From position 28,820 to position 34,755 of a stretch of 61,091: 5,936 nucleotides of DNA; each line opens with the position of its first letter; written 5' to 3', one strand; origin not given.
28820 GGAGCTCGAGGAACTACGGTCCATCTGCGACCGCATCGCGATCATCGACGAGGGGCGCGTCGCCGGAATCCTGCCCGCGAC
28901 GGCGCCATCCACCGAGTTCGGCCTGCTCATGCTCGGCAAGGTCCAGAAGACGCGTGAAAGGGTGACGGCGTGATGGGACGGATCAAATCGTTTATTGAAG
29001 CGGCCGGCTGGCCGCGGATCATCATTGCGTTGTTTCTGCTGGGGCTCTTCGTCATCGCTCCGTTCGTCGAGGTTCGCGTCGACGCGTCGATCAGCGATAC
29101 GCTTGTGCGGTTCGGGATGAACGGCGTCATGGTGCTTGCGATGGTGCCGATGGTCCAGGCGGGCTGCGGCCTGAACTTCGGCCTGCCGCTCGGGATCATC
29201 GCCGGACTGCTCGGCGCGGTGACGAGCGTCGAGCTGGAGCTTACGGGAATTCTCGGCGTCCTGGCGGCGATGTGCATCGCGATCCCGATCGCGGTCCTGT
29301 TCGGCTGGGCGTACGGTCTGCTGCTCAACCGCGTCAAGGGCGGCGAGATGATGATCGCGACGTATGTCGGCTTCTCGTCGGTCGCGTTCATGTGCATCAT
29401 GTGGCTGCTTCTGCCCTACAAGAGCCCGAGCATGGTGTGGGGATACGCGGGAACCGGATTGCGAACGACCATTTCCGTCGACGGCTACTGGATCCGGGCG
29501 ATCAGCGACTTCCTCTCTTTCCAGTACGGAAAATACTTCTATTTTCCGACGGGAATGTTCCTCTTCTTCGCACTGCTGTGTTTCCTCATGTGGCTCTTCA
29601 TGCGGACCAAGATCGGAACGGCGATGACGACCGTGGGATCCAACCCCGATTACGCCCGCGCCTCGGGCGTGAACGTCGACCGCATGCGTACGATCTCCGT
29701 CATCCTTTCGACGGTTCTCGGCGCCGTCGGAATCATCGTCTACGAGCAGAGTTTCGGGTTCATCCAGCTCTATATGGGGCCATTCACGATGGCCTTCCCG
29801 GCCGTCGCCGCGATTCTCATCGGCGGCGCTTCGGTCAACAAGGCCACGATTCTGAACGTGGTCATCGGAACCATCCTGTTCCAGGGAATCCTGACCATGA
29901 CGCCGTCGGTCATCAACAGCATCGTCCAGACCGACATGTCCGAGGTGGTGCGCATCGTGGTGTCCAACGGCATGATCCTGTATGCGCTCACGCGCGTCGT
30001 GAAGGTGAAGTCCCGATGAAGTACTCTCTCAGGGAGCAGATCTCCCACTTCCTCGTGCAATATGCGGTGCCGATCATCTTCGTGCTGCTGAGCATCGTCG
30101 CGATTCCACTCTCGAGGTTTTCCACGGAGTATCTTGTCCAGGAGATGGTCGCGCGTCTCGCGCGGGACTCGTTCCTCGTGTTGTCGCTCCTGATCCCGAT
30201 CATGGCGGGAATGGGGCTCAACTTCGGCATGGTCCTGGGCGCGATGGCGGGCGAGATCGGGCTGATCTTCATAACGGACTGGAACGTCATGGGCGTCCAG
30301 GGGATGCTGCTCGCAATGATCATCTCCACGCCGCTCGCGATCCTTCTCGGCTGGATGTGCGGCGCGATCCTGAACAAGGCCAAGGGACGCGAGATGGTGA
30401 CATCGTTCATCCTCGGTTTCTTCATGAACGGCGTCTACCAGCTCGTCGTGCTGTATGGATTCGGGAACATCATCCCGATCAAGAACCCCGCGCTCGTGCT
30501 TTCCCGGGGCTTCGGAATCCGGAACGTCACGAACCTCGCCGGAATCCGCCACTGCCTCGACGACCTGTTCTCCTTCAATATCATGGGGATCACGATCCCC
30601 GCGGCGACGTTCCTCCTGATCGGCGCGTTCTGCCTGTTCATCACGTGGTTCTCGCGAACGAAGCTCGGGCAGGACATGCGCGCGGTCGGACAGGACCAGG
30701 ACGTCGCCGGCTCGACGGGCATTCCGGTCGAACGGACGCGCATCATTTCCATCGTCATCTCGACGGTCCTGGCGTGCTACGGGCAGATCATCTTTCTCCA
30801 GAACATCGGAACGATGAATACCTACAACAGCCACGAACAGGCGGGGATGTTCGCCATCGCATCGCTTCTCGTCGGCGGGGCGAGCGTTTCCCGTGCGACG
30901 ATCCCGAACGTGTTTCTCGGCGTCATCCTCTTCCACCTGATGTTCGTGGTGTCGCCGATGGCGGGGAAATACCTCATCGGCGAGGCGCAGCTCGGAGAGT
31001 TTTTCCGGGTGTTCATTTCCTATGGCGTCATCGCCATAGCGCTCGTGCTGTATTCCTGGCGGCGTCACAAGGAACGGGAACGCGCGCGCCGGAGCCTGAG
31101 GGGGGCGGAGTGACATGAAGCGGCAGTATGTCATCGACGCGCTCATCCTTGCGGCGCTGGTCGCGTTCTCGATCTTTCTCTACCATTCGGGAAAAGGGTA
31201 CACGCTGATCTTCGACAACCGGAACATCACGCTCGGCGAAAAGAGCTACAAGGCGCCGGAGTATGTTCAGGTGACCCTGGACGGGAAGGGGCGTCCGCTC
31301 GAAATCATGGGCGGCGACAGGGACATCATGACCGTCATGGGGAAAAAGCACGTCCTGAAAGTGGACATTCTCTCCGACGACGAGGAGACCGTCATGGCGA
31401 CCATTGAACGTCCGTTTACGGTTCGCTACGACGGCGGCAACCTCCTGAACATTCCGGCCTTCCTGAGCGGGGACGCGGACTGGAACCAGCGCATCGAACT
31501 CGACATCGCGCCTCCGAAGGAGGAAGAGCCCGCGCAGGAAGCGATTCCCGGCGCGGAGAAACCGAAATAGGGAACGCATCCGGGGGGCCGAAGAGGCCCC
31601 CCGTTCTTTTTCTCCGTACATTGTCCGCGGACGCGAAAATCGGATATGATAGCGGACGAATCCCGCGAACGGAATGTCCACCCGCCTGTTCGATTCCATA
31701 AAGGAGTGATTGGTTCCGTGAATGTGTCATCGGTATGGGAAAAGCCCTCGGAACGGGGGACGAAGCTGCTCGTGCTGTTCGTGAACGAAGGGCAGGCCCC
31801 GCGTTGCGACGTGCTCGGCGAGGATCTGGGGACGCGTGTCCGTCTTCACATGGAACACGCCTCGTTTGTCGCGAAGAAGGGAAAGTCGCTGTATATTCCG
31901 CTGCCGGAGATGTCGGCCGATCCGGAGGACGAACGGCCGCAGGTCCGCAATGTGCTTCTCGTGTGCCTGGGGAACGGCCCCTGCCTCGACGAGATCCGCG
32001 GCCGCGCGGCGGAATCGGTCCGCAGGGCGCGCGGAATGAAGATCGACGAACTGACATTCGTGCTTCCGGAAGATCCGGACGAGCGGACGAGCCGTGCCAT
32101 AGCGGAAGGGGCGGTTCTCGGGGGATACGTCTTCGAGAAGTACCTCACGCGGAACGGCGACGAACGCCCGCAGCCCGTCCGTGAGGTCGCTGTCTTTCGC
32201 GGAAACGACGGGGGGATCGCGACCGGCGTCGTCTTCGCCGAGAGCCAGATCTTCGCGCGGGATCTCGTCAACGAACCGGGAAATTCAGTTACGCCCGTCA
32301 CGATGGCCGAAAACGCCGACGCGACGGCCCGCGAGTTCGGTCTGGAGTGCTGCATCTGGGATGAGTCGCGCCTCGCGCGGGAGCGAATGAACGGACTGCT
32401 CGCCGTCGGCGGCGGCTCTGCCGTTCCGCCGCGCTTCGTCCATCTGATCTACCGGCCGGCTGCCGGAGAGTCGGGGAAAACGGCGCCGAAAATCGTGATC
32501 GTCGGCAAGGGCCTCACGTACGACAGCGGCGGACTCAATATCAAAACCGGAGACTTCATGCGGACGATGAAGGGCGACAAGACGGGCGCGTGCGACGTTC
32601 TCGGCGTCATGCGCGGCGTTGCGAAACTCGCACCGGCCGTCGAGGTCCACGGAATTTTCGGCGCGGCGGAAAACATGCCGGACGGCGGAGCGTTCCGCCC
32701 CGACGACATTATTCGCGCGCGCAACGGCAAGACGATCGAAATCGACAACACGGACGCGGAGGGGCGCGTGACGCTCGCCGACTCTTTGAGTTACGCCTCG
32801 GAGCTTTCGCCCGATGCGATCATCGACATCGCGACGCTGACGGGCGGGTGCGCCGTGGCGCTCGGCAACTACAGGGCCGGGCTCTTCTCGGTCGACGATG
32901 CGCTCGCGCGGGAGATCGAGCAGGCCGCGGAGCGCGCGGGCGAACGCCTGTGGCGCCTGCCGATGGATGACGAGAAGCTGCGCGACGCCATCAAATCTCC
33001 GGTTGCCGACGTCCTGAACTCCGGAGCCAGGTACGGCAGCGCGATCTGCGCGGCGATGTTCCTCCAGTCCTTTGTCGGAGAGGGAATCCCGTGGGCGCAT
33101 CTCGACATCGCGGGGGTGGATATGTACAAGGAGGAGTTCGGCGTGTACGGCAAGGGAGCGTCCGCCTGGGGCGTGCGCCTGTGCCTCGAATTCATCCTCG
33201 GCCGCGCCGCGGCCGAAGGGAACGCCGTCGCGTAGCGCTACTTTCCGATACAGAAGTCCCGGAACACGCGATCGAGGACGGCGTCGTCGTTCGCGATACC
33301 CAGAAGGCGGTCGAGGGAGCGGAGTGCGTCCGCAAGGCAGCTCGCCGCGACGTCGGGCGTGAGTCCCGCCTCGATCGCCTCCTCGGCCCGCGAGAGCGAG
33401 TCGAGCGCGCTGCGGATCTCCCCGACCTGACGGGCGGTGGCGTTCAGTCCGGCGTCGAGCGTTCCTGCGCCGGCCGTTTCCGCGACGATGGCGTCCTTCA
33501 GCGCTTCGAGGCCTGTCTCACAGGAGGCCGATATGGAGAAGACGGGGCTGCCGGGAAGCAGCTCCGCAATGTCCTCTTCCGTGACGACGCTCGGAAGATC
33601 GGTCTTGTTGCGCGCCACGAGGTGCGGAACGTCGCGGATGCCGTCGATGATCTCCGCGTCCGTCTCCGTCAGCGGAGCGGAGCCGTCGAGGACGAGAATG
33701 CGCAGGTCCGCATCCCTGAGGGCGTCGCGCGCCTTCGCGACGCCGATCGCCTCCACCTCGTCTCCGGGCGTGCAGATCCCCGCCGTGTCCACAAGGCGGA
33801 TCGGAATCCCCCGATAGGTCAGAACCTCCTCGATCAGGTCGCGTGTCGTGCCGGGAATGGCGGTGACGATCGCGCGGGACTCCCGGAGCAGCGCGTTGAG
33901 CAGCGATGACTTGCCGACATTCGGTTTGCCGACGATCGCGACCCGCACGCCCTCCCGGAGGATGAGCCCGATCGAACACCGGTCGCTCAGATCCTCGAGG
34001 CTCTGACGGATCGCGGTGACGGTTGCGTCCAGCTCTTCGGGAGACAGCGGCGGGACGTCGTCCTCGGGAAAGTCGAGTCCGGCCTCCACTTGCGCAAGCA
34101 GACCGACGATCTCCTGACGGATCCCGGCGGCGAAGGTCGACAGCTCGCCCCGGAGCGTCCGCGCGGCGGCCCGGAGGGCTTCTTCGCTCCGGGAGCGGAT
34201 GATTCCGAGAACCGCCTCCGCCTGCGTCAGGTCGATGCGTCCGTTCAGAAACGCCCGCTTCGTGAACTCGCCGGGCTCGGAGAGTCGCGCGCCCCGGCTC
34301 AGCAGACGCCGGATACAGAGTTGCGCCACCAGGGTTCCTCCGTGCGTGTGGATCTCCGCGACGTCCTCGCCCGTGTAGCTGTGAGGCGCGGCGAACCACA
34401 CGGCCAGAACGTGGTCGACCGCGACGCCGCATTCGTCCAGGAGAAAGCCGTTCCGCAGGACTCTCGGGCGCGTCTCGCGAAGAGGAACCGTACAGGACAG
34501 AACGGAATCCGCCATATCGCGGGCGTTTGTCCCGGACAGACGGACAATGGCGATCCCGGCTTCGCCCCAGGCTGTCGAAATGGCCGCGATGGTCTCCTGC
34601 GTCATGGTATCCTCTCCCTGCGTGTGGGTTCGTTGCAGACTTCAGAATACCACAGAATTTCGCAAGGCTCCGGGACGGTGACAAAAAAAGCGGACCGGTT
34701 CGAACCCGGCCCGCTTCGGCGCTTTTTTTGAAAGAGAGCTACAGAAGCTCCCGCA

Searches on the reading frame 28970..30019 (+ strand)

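Call 39: search_protein_families(library=pfam, proteins=[window:28970-30019:+], max_evalue=0.00001)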
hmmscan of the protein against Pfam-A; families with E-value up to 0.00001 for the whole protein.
window:28970-30019:+ (349 aa): 1 family
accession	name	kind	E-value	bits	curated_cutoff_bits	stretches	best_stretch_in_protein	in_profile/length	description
PF02653.21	BPD_transp_2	-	1.3e-19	70.8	26.8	1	41-331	2-264/269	Branched-chain amino acid transport system / permease component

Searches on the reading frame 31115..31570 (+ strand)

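Call 40: search_protein_families(library=pfam, proteins=[window:31115-31570:+], max_evalue=0.00001)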
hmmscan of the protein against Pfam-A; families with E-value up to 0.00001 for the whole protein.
window:31115-31570:+ (151 aa): 1 family
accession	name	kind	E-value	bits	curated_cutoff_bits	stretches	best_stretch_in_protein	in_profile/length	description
PF20377.3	DUF6672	-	1.4e-26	93.5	24.3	1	2-142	6-143/152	Family of unknown function (DUF6672)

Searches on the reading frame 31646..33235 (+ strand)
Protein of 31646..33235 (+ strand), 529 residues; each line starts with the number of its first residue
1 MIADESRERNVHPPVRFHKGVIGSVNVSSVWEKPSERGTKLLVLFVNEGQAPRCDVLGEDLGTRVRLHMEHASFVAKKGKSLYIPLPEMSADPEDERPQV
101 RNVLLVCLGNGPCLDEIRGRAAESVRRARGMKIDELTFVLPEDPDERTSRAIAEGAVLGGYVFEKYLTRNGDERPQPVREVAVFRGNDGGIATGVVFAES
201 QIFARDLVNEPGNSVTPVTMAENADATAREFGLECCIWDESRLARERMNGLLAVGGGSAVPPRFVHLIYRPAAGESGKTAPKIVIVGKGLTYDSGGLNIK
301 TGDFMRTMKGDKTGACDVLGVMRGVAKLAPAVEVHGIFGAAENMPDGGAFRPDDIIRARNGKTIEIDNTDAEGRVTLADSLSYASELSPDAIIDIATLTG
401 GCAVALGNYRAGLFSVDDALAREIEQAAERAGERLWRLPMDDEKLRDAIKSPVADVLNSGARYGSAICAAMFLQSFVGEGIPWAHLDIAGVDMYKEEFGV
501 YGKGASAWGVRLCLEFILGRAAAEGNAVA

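Call 40: search_protein_families(library=pfam, proteins=[window:31646-33235:+], max_evalue=0.00001)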
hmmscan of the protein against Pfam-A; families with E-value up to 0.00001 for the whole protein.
window:31646-33235:+ (529 aa): 2 families
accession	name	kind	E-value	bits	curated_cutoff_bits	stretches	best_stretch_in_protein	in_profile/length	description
PF00883.26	Peptidase_M17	-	3.3e-112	375.2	25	1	203-513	2-309/310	Cytosol aminopeptidase family, catalytic domain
PF02789.23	Peptidase_M17_N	-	3.5e-07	30.6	23.4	1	57-169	17-128/129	Cytosol aminopeptidase family, N-terminal domain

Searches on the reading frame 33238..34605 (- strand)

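Call 40: search_protein_families(library=pfam, proteins=[window:33238-34605:-], max_evalue=0.00001)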
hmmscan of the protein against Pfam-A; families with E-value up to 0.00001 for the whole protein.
window:33238-34605:- (455 aa): 4 families
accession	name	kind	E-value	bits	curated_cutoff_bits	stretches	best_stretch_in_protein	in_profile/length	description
PF12631.12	MnmE_helical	-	3.6e-48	164.9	40.1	1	126-452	1-211/211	MnmE helical domain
PF10396.14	TrmE_N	-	2.9e-38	131.1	29.8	1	5-123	1-117/117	GTP-binding protein TrmE N-terminus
PF01926.29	MMR_HSR1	-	2.8e-27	95.5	21.9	1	221-334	1-113/113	50S ribosome-binding GTPase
PF02421.24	FeoB_N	-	7.9e-09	35.7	27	1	221-371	2-154/156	Ferrous iron transport protein B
